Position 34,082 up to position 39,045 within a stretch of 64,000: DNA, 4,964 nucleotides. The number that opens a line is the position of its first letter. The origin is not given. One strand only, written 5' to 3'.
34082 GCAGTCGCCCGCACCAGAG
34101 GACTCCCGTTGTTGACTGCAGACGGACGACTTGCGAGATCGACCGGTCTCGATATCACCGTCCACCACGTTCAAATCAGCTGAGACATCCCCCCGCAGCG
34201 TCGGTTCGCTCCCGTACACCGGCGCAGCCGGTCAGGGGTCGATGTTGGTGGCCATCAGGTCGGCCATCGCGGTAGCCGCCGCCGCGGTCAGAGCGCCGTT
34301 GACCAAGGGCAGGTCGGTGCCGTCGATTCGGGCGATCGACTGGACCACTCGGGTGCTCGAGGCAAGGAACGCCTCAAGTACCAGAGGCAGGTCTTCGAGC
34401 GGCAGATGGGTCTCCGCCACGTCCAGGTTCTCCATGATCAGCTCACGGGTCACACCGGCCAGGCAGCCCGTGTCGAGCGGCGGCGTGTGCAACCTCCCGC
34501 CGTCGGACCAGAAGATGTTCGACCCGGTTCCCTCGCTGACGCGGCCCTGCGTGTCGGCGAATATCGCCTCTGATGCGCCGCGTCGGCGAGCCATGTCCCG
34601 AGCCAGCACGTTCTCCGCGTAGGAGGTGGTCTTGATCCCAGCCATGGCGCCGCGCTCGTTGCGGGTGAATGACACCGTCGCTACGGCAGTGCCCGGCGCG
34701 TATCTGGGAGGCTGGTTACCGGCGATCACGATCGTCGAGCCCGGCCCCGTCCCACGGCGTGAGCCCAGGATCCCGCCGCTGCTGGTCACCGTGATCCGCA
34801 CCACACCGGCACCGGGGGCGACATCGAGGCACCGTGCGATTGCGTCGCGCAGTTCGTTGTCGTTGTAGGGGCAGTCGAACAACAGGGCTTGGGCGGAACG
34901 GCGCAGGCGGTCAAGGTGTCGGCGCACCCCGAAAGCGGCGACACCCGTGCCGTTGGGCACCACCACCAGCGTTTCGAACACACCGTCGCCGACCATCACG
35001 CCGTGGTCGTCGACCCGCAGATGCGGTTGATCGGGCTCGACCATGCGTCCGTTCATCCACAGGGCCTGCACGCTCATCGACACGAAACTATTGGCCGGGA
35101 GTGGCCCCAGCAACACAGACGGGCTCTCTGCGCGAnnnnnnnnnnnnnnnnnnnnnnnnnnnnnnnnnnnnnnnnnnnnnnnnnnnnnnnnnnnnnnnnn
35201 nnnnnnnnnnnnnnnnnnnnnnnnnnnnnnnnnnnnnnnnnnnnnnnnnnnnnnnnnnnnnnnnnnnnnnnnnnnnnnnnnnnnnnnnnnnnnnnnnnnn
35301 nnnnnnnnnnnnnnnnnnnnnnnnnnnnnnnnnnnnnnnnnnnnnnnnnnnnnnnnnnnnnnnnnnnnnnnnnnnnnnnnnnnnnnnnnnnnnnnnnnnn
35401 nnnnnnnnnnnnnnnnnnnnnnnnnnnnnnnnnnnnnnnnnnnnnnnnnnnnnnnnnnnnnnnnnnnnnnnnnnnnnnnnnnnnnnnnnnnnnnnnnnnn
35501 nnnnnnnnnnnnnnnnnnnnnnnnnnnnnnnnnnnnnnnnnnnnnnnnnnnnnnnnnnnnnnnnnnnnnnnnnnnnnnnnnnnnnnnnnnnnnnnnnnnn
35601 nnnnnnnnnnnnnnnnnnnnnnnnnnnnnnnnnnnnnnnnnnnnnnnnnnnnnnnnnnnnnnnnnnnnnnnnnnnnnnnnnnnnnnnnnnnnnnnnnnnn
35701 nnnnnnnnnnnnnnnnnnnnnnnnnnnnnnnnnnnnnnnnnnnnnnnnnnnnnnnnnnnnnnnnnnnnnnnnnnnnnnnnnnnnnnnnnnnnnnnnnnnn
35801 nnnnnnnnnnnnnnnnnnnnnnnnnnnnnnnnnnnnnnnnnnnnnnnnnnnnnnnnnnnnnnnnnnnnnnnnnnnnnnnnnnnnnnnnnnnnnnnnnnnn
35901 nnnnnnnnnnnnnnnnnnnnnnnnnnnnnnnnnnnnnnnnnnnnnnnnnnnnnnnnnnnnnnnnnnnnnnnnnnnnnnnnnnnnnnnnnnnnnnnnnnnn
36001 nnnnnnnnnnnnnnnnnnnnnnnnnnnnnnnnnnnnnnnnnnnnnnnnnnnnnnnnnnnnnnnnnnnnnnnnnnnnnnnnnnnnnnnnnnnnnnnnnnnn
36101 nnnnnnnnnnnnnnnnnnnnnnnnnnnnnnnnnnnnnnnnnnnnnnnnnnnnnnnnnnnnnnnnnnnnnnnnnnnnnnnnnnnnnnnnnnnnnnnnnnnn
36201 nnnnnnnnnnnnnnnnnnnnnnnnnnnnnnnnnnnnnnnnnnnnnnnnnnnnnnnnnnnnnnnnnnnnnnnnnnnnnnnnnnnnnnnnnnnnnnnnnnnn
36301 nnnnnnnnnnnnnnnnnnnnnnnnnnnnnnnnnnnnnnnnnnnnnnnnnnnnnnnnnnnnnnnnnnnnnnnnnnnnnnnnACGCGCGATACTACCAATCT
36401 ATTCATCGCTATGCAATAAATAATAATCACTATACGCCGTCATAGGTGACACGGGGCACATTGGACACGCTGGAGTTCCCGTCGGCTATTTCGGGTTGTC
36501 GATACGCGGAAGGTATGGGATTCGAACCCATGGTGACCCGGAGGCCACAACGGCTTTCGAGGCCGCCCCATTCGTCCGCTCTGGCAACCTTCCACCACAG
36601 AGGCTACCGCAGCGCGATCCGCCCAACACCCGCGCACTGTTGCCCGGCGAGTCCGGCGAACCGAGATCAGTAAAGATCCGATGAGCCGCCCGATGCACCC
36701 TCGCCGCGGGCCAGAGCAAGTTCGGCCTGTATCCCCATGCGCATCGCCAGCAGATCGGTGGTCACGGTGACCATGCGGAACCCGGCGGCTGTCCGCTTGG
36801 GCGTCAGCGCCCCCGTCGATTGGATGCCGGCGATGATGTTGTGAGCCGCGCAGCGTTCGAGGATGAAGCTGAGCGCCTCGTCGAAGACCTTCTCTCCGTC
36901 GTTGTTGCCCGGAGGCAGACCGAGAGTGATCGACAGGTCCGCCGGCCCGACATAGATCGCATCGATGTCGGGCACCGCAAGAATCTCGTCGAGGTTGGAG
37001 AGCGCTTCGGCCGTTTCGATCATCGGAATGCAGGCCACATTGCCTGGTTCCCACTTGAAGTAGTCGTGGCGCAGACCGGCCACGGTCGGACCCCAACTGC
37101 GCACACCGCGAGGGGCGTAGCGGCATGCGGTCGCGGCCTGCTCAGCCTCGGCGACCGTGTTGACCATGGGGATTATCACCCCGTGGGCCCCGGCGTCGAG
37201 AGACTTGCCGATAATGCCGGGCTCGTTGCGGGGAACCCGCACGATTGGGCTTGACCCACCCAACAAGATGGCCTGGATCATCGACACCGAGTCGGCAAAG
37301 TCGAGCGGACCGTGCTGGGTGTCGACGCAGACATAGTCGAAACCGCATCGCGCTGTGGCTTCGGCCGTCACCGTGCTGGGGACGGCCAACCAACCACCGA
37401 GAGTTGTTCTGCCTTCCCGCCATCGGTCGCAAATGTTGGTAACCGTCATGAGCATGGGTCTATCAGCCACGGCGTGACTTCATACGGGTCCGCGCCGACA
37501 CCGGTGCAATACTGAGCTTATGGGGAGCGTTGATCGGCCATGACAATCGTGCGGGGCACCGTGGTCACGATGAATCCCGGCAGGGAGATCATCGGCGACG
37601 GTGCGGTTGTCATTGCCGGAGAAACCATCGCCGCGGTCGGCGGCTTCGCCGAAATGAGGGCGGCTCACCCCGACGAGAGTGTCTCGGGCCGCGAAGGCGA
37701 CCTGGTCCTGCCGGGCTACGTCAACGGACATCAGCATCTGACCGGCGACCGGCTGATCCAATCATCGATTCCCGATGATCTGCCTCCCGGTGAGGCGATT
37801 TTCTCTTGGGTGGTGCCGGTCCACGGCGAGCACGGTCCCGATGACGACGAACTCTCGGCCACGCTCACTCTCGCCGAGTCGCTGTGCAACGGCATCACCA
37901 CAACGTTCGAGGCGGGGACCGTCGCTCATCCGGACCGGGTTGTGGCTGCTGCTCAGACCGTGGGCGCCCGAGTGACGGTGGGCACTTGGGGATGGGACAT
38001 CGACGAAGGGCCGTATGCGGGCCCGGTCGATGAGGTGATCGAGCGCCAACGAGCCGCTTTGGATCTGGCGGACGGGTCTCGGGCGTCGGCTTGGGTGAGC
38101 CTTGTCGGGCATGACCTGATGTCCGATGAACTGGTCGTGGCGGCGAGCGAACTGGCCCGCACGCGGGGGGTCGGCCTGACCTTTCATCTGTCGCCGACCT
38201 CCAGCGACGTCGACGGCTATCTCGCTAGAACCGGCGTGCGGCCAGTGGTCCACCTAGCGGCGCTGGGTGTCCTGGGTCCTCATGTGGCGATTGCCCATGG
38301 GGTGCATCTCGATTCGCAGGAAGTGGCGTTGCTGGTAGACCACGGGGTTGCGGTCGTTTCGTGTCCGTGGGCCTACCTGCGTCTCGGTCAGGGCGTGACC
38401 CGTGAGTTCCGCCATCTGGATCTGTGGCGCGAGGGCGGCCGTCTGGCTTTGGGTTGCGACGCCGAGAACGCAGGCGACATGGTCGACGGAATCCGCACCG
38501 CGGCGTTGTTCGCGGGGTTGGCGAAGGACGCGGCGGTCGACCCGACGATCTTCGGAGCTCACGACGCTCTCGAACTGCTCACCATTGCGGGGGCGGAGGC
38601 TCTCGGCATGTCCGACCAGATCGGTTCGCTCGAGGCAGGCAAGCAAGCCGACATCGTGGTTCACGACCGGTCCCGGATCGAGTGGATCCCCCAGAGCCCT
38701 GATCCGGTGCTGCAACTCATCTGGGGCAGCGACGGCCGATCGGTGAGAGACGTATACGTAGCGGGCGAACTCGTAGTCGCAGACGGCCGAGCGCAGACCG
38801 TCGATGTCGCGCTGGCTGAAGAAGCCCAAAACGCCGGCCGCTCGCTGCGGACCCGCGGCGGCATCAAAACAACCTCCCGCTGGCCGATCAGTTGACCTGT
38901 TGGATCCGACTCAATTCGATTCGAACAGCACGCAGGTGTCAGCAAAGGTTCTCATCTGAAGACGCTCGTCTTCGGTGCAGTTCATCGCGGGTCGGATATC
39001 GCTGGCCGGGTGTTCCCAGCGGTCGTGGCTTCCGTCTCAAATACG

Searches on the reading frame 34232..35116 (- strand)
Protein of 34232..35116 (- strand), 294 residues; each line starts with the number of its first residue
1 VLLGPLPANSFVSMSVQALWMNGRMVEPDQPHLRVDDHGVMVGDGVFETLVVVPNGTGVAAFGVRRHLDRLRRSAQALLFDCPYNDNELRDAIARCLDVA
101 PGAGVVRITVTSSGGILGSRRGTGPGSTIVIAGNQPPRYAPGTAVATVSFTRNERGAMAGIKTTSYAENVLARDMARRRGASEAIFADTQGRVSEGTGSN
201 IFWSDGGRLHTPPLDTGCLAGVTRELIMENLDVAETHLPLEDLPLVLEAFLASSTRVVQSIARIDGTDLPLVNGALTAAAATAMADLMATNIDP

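Call 10: search_protein_families(library=pfam, proteins=[window:34232-35116:-], max_evalue=0.01)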
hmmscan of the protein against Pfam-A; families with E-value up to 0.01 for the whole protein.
window:34232-35116:- (294 aa): 1 family
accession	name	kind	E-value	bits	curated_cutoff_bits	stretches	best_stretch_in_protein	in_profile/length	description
PF01063.24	Aminotran_4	-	5.5e-47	160.9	28.5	1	45-264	1-223/223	Amino-transferase class IV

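Call 73: search_protein_families(library=ncbifam, proteins=[window:34232-35116:-], max_evalue=0.00001)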
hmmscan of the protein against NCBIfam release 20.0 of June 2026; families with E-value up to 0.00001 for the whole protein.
window:34232-35116:- (294 aa): 22 families
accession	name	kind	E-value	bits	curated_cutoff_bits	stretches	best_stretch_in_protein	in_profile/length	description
NF006185.0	PRK08320.1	subfamily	5.4e-38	130.8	363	1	17-268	3-262/292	branched-chain amino acid aminotransferase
TIGR01122.1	ilvE_I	equivalog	2.6e-36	125.3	245.55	1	20-269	1-264/298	branched-chain-amino-acid transaminase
NF005146.0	PRK06606.1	equivalog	3e-34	118.4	279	1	15-285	5-289/307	branched-chain amino acid transaminase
NF009126.0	PRK12479.1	equivalog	1.1e-29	103.5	518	1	15-246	2-234/299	branched-chain-amino-acid transaminase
NF005800.0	PRK07650.1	equivalog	1.6e-29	103.1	308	1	19-280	3-268/290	aminodeoxychorismate lyase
NF005888.0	PRK07849.1-3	equivalog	4e-29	101.5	273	1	22-280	18-284/298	aminodeoxychorismate lyase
TIGR03461.1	pabC_Proteo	equivalog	2.8e-28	98.8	176.85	1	30-267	7-248/262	aminodeoxychorismate lyase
NF005209.0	PRK06680.1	subfamily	5.1e-28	97.8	320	1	19-269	5-261/286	D-amino-acid transaminase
NF004761.0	PRK06092.1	equivalog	8.1e-28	97.4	260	1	19-255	2-238/268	aminodeoxychorismate lyase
NF006734.0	PRK09266.1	subfamily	5e-27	94.8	202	1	15-278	5-257/270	hypothetical protein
TIGR01121.1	D_amino_aminoT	equivalog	3.9e-24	85.3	277.45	1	21-269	4-255/276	D-amino-acid transaminase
NF005886.0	PRK07849.1-1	equivalog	5.3e-24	85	253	2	157-270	155-273/291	aminodeoxychorismate lyase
NF005726.0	PRK07544.1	equivalog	1.3e-23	83.6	396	1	18-268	12-270/295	branched-chain amino acid aminotransferase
NF005887.0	PRK07849.1-2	equivalog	1e-17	64.5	278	1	21-271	9-272/291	aminodeoxychorismate lyase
NF009896.0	PRK13356.1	equivalog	3.2e-17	62.6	262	1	17-279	8-274/287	branched-chain amino acid aminotransferase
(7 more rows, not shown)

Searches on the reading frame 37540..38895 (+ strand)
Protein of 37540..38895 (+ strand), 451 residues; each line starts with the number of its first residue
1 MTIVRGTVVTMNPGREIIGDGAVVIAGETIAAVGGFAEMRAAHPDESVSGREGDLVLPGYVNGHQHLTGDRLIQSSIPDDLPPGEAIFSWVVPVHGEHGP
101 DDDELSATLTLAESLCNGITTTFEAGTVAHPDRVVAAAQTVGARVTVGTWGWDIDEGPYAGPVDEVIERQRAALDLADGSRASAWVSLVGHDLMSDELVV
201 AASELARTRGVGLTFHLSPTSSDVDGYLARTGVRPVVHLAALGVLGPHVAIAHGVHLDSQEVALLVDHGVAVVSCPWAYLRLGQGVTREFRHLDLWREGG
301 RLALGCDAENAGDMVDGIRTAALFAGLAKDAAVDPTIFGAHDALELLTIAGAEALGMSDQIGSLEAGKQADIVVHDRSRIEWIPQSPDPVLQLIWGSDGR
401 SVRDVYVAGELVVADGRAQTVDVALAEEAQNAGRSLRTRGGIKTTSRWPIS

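Call 10: search_protein_families(library=pfam, proteins=[window:37540-38895:+], max_evalue=0.01)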
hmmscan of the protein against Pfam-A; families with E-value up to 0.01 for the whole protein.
window:37540-38895:+ (451 aa): 3 families
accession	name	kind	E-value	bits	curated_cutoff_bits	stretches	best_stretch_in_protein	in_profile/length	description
PF01979.26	Amidohydro_1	-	1.8e-31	110.1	25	1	55-412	1-345/345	Amidohydrolase family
PF22039.1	HUTI_composite_bact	-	2.7e-09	36.9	25.5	1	21-45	1-25/26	Imidazolonepropionase-like composite domain, bacteria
PF07969.17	Amidohydro_3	-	5.6e-09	36.4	29.7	1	277-413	343-472/472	Amidohydrolase family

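Call 73: search_protein_families(library=ncbifam, proteins=[window:37540-38895:+], max_evalue=0.00001)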
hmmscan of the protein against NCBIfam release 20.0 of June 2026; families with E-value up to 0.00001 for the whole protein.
window:37540-38895:+ (451 aa): 25 families
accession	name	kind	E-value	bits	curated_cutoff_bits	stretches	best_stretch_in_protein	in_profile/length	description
NF005557.0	PRK07228.1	equivalog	9.4e-60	202.6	522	2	195-440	197-441/445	5'-deoxyadenosine deaminase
NF006549.0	PRK09045.1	equivalog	4.1e-58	197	540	1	6-427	15-430/444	TRZ/ATZ family hydrolase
NF006055.0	PRK08203.1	equivalog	6.7e-51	173.2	532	1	7-436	13-450/455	8-oxoguanine deaminase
NF006056.0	PRK08204.1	subfamily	2.1e-44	152.1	391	1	4-438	8-442/449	hypothetical protein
NF005211.0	PRK06687.1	equivalog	5.1e-40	137.5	703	1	8-423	9-419/419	TRZ/ATZ family protein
NF004701.0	PRK06038.1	equivalog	1.1e-39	136.4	609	1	3-439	8-429/432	N-ethylammeline chlorohydrolase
NF006252.0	PRK08393.1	equivalog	1e-35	123.6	617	1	22-422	22-408/424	N-ethylammeline chlorohydrolase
NF004995.0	PRK06380.1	subfamily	9.3e-34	117.1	567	1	5-422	7-408/418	metal-dependent hydrolase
NF004801.0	PRK06151.1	subfamily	2.3e-33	115.8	416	1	195-431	220-457/491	chlorohydrolase family protein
NF012037.0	PRK15493.1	equivalog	2.7e-33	115.4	779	1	2-423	4-419/435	bifunctional S-methyl-5'-thioadenosine deaminase/S-adenosylhomocysteine deaminase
NF005540.0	PRK07203.1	equivalog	7.2e-31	107.3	444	1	3-434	4-436/444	putative aminohydrolase SsnA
NF009059.0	PRK12393.1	equivalog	1.3e-30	106.6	543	1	198-437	222-456/460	amidohydrolase family protein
TIGR03314.1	Se_ssnA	subfamily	1.6e-30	106.3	455.5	1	3-435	3-436/441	putative selenium metabolism protein SsnA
NF006681.0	PRK09229.1-2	equivalog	1.4e-29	103.2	362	1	198-424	216-436/451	formimidoylglutamate deiminase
NF006679.0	PRK09228.1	subfamily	1.5e-25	89.9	351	2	242-413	259-430/433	guanine deaminase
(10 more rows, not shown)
